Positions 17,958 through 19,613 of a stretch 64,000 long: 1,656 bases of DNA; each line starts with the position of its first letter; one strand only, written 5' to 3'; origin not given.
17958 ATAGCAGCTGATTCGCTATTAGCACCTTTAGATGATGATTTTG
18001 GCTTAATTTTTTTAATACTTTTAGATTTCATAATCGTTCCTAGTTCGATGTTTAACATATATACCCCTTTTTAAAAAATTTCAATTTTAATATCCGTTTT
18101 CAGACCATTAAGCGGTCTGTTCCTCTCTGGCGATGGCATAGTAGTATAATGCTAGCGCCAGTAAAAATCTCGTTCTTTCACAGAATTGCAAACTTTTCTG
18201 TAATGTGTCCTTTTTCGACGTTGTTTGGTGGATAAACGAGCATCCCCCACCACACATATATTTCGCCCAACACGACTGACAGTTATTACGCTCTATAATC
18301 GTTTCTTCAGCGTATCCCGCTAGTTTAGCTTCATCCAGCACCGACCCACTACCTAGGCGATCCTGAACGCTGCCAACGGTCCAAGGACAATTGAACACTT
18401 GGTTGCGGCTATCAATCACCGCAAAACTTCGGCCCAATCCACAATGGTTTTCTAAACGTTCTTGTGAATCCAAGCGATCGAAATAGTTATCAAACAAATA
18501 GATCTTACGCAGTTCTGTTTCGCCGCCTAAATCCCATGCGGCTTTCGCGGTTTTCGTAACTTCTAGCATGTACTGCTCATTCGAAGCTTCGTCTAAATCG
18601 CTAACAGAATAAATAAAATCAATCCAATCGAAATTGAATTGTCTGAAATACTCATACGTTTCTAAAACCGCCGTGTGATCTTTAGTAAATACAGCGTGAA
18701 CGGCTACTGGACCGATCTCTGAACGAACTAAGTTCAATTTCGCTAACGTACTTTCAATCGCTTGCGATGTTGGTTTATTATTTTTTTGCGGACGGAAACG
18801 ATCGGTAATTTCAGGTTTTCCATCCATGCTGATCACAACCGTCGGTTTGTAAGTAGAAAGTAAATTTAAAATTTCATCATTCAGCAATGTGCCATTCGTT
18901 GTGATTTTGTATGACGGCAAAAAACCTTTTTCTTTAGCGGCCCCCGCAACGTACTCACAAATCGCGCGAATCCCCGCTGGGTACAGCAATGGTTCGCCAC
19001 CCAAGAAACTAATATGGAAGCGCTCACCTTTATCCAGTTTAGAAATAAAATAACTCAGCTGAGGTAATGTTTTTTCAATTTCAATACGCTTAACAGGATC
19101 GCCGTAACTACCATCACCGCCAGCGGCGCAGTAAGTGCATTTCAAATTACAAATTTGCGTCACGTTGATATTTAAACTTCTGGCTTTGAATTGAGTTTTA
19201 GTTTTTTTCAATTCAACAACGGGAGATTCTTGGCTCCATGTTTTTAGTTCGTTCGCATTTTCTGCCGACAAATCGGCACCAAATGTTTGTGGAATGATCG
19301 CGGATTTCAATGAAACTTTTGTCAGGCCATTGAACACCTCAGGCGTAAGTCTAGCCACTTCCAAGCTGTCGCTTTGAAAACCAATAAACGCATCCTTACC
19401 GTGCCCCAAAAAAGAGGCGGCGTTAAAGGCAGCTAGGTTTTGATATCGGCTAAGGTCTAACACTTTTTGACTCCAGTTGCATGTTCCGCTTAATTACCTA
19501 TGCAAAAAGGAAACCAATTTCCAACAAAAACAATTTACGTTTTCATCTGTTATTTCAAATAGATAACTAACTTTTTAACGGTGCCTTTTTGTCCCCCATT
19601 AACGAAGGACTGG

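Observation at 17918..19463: Hidden short ORF ending in C-L-P-I-R (minimal sulfatase formylglycine motif) next to an anSME-like radical SAM/SPASM enzyme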

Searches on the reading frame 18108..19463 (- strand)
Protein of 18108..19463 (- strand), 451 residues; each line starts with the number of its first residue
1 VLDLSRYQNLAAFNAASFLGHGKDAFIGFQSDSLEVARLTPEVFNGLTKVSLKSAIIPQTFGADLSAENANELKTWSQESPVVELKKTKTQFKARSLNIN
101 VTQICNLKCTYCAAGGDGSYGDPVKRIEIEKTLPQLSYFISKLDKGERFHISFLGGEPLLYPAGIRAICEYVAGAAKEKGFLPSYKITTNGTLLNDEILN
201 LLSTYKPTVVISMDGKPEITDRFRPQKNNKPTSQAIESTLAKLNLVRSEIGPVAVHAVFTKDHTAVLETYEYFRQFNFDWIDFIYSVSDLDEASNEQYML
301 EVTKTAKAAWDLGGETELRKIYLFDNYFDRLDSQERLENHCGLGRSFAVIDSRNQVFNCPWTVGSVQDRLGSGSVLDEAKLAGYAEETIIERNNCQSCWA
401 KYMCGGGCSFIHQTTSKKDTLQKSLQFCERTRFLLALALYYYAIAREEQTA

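Call 3: search_protein_families(library=ncbifam, proteins=[window:18108-19463:-], max_evalue=0.01)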
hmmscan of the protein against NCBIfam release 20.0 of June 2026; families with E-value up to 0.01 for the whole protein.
window:18108-19463:- (451 aa): 66 families (the best 25 are shown)
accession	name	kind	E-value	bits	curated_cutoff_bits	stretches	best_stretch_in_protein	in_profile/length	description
NF047865.1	rSAM_PapB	equivalog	2.3e-49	168.4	340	1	95-413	3-321/330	PapB family radical SAM/SPASM ranthipeptide maturase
TIGR04064.1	rSAM_nif11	equivalog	6e-45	153.8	518.7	1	79-440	64-431/459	nif11-like peptide radical SAM maturase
TIGR03906.1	quino_hemo_SAM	equivalog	5.9e-37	127.4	453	1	90-443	89-448/467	quinohemoprotein amine dehydrogenase maturation protein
TIGR03974.1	rSAM_six_Cys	equivalog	5.8e-35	121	425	1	82-410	85-418/451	thioether cross-link-forming SCIFF peptide maturase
TIGR04068.1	rSAM_ocin_clost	equivalog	3e-31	108.8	500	1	81-275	70-264/462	Cys-rich peptide radical SAM maturase CcpM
NF040492.1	not_ScfB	exception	3.2e-29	102.1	855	1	94-411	94-418/450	ScfB-related radical SAM/SPASM orphan maturase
TIGR03942.1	sulfatase_rSAM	equivalog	6.2e-25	88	349.45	1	102-434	8-349/363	anaerobic sulfatase maturase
NF041707.1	rSAM_YhhB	equivalog_domain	6.6e-25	87.8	445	1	99-288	6-197/369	cyclophane-forming radical SAM/SPASM peptide maturase YhhB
NF038107.1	rSAM_NF038107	equivalog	2.5e-23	82.6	600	1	86-413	74-405/444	Cys-every-fifth radical SAM/SPASM peptide maturase CefB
TIGR04280.1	geopep_mat_rSAM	hypoth_equivalog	1.9e-21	76.6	400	1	87-417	76-401/428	geopeptide radical SAM maturase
NF038170.1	lachnocin_rSAM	equivalog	9.1e-20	70.9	550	1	90-442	71-420/440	lachnocin radical SAM maturase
TIGR04148.1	GG_samocin_CFB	equivalog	1.1e-19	71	300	1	95-284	17-211/411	radical SAM peptide maturase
TIGR03978.1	rSAM_paired_1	equivalog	2e-19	69.7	370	1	88-268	75-249/466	His-Xaa-Ser system radical SAM maturase HxsB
TIGR04084.1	rSAM_AF0577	subfamily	2.2e-19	69.6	225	1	101-413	3-290/347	TIGR04084 family radical SAM/SPASM domain-containing protein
TIGR04163.1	rSAM_cobopep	equivalog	1.5e-18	66.8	375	1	79-244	48-209/428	peptide-modifying radical SAM enzyme CbpB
NF010321.0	PRK13758.1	equivalog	4.4e-18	65.6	441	1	102-431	12-351/370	anaerobic sulfatase-maturase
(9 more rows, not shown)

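Call 4: search_protein_families(library=pfam, proteins=[window:18108-19463:-], max_evalue=0.01)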
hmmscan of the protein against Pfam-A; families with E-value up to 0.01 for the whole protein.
window:18108-19463:- (451 aa): 2 families
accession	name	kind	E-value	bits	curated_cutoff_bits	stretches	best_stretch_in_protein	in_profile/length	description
PF04055.27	Radical_SAM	-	3.4e-13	50.5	29.5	1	99-236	1-133/166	Radical SAM superfamily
PF13353.11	Fer4_12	-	6e-05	23.8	22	1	103-219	13-119/137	4Fe-4S single cluster domain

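Call 5: find_homologous_proteins(query=window:18108-19463:-, max_evalue=1e-20)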
Query window:18108-19463:- (451 aa): 705 proteins with E <= 1e-20 among 8000 candidates; the best 120 are listed.
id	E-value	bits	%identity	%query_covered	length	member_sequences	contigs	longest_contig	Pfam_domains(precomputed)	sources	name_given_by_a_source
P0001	0.0e+0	1030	100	100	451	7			PF04055.28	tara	tara:strand:+ start:44649 stop:46004 length:1356 start_codon:yes stop_codon:yes gene_type:complete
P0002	3.0e-283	957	93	99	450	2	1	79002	PF04055.28,PF13353.12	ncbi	-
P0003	3.6e-262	888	85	100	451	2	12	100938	PF04055.28,PF13353.12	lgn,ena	-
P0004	1.2e-261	886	85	99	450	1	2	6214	PF04055.28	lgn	-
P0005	1.8e-261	886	85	100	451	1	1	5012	PF04055.28,PF13353.12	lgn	-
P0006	6.3e-258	874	83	99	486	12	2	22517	PF04055.28,PF13353.12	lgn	-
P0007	2.5e-257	872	83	100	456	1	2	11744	PF04055.28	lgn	-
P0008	2.9e-245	832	79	99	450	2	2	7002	PF04055.28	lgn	-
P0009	1.3e-244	830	79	100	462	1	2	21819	PF04055.28,PF13353.12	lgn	-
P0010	7.8e-233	791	76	99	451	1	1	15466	PF04055.28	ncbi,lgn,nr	ncbi:MAG: radical SAM protein [Bdellovibrionaceae bacterium]|nr:radical SAM protein [Pseudobdellovib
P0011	8.3e-231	784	75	99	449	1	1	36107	PF04055.28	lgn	-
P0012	2.1e-230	783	75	99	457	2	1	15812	PF04055.28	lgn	-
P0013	5.4e-230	782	75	99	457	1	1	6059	PF04055.28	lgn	-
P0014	3.3e-224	763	73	99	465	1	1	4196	PF04055.28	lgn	-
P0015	4.2e-222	756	71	99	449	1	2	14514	PF04055.28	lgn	-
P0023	2.9e-145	503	51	100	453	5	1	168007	PF04055.28,PF13353.12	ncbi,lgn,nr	ncbi:MAG: radical SAM protein [Deltaproteobacteria bacterium]|nr:radical SAM protein [Deltaproteobac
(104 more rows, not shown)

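Call 8: find_related_loci(query=A1, collection=genome_contigs, flank=6000)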
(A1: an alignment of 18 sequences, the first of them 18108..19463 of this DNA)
Query A1 (451 aa) in genome_contigs; peptide patterns used: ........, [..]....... (x = any residue, [..] = any of these).
340 stretches matched a pattern; 185 encode a relative of the query (tblastn E <= 1e-3); the best 80 are kept; 80 distinct loci.
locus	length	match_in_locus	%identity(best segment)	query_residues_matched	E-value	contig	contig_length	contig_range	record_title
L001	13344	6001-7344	93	1-448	0e+0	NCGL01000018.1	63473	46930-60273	MAG: Bdellovibrio sp. 28-41-41 04302015_28_scaffold_229, whole genome shotgun sequence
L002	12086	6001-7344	92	1-448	0e+0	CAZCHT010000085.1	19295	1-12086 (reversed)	MAG TPA_asm: uncultured Bdellovibrio sp. isolate SRP107338_co1_318 genome assembly, contig: NODE_2741_length_19295_cov_7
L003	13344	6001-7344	83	1-448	0e+0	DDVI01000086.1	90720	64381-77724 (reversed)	MAG TPA_asm: Bdellovibrionaceae bacterium UBA2316 UBA2316_contig_19, whole genome shotgun sequence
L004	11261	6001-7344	76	1-448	0e+0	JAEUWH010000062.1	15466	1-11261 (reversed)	MAG: Bdellovibrionaceae bacterium isolate new MAG-402 k141_3742157, whole genome shotgun sequence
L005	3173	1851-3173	72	1-440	0e+0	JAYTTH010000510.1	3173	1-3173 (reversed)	MAG: Pseudobdellovibrionaceae bacterium isolate GFS_5333 GFS_5333_509, whole genome shotgun sequence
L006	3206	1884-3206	70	1-440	0e+0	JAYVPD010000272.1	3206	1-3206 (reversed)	MAG: Pseudobdellovibrionaceae bacterium isolate GL72_DN_metabat_174_sub GL72_DN_metabat_174_sub_271, whole genome shotgu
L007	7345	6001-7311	50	2-450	4e-155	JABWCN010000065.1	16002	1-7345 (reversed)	MAG: Bdellovibrionaceae bacterium isolate MAG_57 scaffold_4000, whole genome shotgun sequence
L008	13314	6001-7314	44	1-447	6e-134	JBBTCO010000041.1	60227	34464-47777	MAG: Bdellovibrionota bacterium isolate H41-bin001_1 H41_bin001_1_000000000041, whole genome shotgun sequence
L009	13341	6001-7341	45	2-449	2e-129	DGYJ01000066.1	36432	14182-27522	MAG TPA_asm: Bdellovibrionaceae bacterium UBA5009 UBA5009_contig_1809, whole genome shotgun sequence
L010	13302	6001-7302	45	2-446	3e-129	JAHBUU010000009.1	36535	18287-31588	MAG: Bdellovibrionaceae bacterium isolate ACE_BDE5 BDE5_9, whole genome shotgun sequence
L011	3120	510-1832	44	2-447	1e-133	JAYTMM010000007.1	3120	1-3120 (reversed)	MAG: Pseudobdellovibrionaceae bacterium isolate GFS_3655 GFS_3655_6, whole genome shotgun sequence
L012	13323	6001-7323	43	2-447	9e-127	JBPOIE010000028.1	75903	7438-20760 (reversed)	MAG: Bdellovibrionota bacterium isolate MAG_722 c_000000444585, whole genome shotgun sequence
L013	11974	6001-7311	42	4-446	9e-126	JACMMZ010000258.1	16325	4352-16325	MAG: Pseudobdellovibrionaceae bacterium isolate LF-bin-124 FL-bin-124-contig-k141_2847647, whole genome shotgun sequence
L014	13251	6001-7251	45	28-447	1e-125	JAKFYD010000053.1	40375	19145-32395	MAG: Bdellovibrionaceae bacterium isolate ND5_Bin_38_1 ND5_0000702, whole genome shotgun sequence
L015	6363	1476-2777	43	1-446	9e-125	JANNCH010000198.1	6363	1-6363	MAG: Pseudobdellovibrionaceae bacterium isolate OTE_78_metabat_20_sub OTE_78_k141_1016461, whole genome shotgun sequence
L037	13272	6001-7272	43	2-447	3e-121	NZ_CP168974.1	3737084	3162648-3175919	Bdellovibrio bacteriovorus strain s4 chromosome, complete genome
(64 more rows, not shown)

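Call 19: search_solved_structures(query=window:18108-19463:-, max_evalue=0.001, show_alignments=2)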
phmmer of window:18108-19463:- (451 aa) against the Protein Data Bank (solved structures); distinct sequences matched with E-value up to 0.001: 13.
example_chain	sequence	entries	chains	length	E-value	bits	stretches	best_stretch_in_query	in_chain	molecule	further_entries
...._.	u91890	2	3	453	7.3e-27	97.5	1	93-412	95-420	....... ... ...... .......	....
4k37_A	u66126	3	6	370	5e-13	51.9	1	103-431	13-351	Anaerobic sulfatase-maturating enzyme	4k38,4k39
4k36_A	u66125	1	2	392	6e-13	51.7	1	103-431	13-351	Anaerobic sulfatase-maturating enzyme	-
9gm3_A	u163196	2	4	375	1.6e-10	43.7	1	99-408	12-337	ChlB radical SAM domain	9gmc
8vpo_A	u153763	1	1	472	3.2e-08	36.1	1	37-408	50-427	Radical SAM core domain-containing protein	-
3fsm_A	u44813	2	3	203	2.4e-05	26.6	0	373-412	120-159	COVALENT DIMER [L-Ala51, D-Ala51'] HIV-1 PROTEASE | COVALENT DIMER [L-ALA51,D-ALA51'] HIV-1 PROTEASE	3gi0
7n7h_A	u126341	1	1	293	3.6e-05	26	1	96-222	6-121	VIPERIN-LIKE ENZYME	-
3hlo_A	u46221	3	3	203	5.4e-05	25.5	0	373-412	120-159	'covalent dimer' [Gly51/D-Ala51'] HIV-1 protease | [Gly51;Aib51'] 'covalent dimer' HIV-1 protease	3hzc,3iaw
3ka2_A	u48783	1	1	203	5.4e-05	25.5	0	373-412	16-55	[L-Ala51;Gly51']HIV-1 protease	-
3nxe_A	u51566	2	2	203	6e-05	25.3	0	373-412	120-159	protease covalent dimer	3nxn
2o40_A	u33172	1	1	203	0.00012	24.3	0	373-412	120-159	covalent dimer HIV-1 protease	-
5vsl_A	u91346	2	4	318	0.0009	21.4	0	94-219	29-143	Radical S-adenosyl methionine domain-containing protein 2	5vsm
6q2p_A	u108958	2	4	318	0.00092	21.4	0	94-219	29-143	Radical S-adenosyl methionine domain-containing protein 2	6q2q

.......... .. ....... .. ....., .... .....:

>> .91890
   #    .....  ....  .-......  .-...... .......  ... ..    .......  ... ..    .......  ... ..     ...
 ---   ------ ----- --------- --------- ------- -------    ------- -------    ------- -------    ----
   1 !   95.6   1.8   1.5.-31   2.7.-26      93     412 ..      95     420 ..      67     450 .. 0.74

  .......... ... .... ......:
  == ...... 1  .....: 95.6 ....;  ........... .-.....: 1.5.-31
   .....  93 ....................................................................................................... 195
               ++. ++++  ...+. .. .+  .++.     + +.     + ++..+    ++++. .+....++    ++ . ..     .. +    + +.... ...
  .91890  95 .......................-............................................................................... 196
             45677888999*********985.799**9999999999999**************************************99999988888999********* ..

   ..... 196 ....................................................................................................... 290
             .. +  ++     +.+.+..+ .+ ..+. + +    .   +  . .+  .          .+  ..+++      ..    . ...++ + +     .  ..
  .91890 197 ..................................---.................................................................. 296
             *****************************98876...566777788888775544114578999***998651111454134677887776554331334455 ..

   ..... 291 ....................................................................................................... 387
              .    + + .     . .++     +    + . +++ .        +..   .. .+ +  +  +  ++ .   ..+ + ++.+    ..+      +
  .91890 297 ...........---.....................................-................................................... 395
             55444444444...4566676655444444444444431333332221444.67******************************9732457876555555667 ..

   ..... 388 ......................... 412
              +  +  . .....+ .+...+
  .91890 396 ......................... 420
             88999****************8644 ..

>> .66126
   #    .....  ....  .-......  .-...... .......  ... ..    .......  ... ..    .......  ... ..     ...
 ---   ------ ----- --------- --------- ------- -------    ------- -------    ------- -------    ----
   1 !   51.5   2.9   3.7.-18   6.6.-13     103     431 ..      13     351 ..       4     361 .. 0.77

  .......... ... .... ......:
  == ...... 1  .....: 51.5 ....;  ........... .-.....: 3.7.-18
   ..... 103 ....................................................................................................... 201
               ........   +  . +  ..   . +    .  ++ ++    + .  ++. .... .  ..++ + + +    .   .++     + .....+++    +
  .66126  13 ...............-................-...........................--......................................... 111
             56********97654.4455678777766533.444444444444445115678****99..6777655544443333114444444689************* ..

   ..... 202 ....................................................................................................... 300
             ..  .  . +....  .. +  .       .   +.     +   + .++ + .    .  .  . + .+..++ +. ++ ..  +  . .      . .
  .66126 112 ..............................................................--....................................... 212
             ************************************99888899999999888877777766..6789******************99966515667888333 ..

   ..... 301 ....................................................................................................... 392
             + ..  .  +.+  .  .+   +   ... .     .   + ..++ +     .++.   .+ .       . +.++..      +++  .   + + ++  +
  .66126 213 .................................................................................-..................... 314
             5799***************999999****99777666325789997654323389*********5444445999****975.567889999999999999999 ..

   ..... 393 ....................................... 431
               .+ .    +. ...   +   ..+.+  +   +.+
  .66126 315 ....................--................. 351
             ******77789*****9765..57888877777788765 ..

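Call 21: list_cluster_members(proteins=[L037:5995-7281:+, L037:7291-7407:+, L037:7434-9314:+, L037:9307-10833:+, L037:11116-11673:+])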
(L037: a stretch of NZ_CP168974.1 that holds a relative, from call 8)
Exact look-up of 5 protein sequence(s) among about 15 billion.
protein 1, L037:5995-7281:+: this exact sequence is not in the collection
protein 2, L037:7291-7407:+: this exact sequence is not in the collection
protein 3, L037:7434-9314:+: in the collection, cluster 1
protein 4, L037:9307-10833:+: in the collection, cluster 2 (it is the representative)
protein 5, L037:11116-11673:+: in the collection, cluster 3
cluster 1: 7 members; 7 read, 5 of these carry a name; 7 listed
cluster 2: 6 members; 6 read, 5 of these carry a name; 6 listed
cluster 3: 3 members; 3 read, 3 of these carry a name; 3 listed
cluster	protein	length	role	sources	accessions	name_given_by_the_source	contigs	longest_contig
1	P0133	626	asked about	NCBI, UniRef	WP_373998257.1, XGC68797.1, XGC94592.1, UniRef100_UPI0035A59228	ATP-binding protein [Bdellovibrio bacteriovorus] | ATP-binding protein n=1 Tax=Bdellovibrio bacteriovorus TaxID=959 RepID=UPI0035A59228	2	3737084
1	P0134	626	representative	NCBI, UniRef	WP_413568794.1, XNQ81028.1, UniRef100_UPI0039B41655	ATP-binding protein [Bdellovibrio sp. HCB117] | ATP-binding protein n=1 Tax=Bdellovibrio sp. HCB117 TaxID=3394359 RepID=UPI0039B41655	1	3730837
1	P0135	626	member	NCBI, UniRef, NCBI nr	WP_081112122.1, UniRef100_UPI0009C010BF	ATP-binding protein [Bdellovibrio bacteriovorus] | ATP-binding protein n=1 Tax=Bdellovibrio bacteriovorus TaxID=959 RepID=UPI0009C010BF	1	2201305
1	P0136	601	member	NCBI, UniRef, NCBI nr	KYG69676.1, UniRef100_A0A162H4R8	histidine kinase [Bdellovibrio bacteriovorus] | histidine kinase n=1 Tax=Bdellovibrio bacteriovorus TaxID=959 RepID=A0A162H4R8_BDEBC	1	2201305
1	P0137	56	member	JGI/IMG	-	hypothetical protein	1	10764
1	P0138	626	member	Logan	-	-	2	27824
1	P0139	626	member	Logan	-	-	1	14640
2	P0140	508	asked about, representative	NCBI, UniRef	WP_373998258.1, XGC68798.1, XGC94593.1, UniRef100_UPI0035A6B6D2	sigma-54-dependent transcriptional regulator [Bdellovibrio bacteriovorus] | sigma-54-dependent transcriptional regulator n=1 Tax=Bdellovibrio bacteriovorus TaxID=959 ...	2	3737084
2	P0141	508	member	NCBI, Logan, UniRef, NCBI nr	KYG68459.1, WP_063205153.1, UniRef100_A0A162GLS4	two-component system response regulator [Bdellovibrio bacteriovorus] | Two-component system response regulator n=1 Tax=Bdellovibrio bacteriovorus TaxID=959 ... | sigma-54 dependent transcriptional regulator [Bdellovibrio bacteriovorus]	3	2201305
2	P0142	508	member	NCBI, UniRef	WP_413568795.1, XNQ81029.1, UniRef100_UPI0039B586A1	sigma-54-dependent transcriptional regulator [Bdellovibrio sp. HCB117] | sigma-54-dependent transcriptional regulator n=1 Tax=Bdellovibrio sp. HCB117 ...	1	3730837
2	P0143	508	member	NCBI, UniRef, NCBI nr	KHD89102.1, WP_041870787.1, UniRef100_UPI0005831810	MAG: chemotaxis protein CheY [Bdellovibrio sp. ArHS] | sigma-54-dependent transcriptional regulator n=1 Tax=Bdellovibrio sp. ArHS TaxID=1569284 ... | sigma-54 dependent transcriptional regulator [Bdellovibrio sp. ArHS]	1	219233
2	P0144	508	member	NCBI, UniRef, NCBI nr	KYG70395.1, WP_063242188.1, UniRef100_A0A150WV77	two-component system response regulator [Bdellovibrio bacteriovorus] | Two-component system response regulator n=1 Tax=Bdellovibrio bacteriovorus TaxID=959 ... | sigma-54 dependent transcriptional regulator [Bdellovibrio bacteriovorus]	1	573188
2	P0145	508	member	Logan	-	-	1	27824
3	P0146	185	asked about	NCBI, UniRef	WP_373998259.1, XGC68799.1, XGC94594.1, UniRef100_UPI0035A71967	hypothetical protein [Bdellovibrio bacteriovorus] | hypothetical protein n=1 Tax=Bdellovibrio bacteriovorus TaxID=959 RepID=UPI0035A71967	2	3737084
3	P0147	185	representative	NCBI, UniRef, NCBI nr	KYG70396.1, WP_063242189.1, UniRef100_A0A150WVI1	hypothetical protein AZI85_00100 [Bdellovibrio bacteriovorus] | Uncharacterized protein n=1 Tax=Bdellovibrio bacteriovorus TaxID=959 ... | hypothetical protein [Bdellovibrio bacteriovorus]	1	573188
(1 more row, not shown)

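Call 37: find_encoding_contigs(protein=P0023, flank=6000, max_places=2)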
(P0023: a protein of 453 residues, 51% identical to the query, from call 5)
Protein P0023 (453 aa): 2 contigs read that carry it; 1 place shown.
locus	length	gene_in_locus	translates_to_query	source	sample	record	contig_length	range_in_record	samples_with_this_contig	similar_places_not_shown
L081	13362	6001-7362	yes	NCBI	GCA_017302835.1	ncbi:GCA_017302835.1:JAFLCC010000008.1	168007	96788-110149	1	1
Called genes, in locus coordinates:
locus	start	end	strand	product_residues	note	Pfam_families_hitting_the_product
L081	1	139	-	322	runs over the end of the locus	PF00365:PFK, PF01513:NAD_kinase (weak)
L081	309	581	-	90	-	PF00216:Bac_DNA_binding, PF18291:HU-HIG (weak)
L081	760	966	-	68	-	PF03884:YacG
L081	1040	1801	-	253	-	-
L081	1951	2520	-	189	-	-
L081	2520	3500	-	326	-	PF12706:Lactamase_B_2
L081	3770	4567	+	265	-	-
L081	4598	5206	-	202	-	-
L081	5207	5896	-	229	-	PF00413:Peptidase_M10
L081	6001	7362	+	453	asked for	PF13353:Fer4_12 (weak), PF04055:Radical_SAM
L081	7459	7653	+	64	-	-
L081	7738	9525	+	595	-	PF05226:CHASE2, PF00512:HisKA, PF02518:HATPase_c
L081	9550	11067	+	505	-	PF00072:Response_reg, PF00158:Sigma54_activat, PF14532:Sigma54_activ_2, PF00004:AAA (weak), PF25601:AAA_lid_14, PF02954:HTH_8 (weak)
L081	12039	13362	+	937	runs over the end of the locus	PF00133:tRNA-synt_1, PF09334:tRNA-synt_1g, PF01406:tRNA-synt_1e (faint), PF08264:Anticodon_1, PF06827:zf-FPG_IleRS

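Call 41: predict_structure(alignment_id=A3)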
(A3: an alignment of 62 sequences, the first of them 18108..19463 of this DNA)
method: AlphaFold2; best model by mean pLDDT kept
length: 451 residues; sequences in the alignment: 62
mean_pLDDT: 90.4   pTM: 0.90
mean pLDDT of the five models: 90.4, 89.6, 89.2, 88.9, 87.0
residues with pLDDT >= 90: 328; 70-90: 88; 50-70: 34; < 50: 1
segments of 3 or more residues with pLDDT < 50: none
pLDDT, mean of each block of 10 residues (from residue 1): 94 89 89 95 97 93 94 92 58 89 69 57 71 93 95 89 95 98 96 95 98 94 85 95 97 96 96 97 89 95 98 97 97 92 86 89 88 89 88 94 94 90 93 97 91 68
secondary structure, 60 per line:
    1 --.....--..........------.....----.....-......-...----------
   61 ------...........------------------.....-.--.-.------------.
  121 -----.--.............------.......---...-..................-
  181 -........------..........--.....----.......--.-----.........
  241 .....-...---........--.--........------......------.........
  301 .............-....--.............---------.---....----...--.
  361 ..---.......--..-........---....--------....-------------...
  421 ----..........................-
elements in order: E3-7 E10-14 H15-19 E26-30 E35-39 H41-46 E48-50 H67-77 E96-100 H129-141 E148-154 H162-179 E182-189 H196-205 E208-212 H217-223 H232-245 E253-260 H266-273 E280-285 H292-313 H315-318 H322-333 E347-350 E355-357 E369-372 H378-385 H389-392 H401-404 H425-450
